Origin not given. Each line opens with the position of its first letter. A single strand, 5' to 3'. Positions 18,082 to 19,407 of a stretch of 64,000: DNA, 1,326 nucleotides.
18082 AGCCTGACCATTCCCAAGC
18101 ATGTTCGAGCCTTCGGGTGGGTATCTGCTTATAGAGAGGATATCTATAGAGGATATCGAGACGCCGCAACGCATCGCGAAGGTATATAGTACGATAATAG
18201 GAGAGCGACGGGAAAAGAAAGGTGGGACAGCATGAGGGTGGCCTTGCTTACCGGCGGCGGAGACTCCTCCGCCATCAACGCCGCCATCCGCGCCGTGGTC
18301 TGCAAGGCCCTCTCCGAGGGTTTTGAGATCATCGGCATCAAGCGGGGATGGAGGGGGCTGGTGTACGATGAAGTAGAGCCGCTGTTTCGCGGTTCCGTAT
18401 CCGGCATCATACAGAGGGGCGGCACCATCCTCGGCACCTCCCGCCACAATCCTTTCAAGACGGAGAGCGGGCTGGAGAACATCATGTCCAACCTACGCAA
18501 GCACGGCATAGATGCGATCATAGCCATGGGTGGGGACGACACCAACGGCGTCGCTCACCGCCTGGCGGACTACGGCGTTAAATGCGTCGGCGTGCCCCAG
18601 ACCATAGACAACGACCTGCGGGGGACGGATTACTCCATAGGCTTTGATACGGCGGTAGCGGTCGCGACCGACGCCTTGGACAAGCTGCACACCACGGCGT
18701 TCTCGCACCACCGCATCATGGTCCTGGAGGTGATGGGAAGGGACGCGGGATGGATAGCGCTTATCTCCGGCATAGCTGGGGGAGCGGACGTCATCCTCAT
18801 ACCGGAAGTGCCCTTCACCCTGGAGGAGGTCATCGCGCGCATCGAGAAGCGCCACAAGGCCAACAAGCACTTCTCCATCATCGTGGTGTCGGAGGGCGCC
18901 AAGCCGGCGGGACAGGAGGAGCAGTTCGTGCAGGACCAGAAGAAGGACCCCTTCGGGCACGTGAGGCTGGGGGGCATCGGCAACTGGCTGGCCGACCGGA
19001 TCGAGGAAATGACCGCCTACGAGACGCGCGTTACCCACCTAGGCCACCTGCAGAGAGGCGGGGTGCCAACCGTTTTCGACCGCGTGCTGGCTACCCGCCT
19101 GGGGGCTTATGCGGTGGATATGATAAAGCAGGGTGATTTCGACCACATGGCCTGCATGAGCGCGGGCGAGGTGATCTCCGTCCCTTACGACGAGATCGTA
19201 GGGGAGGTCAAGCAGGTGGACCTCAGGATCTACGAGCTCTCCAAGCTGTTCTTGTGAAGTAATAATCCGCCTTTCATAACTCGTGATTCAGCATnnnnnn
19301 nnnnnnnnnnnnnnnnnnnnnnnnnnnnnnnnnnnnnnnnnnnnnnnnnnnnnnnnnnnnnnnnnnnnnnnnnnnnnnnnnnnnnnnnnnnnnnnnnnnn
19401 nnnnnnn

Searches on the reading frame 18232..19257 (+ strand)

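Call 79: search_protein_families(library=pfam, proteins=[window:18232-19257:+], max_evalue=0.00001)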
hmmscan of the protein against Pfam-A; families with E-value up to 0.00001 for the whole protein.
window:18232-19257:+ (341 aa): 1 family
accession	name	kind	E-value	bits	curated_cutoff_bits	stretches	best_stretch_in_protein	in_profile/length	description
PF00365.25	PFK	-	1.8e-110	369.1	30.9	1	2-298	1-277/277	Phosphofructokinase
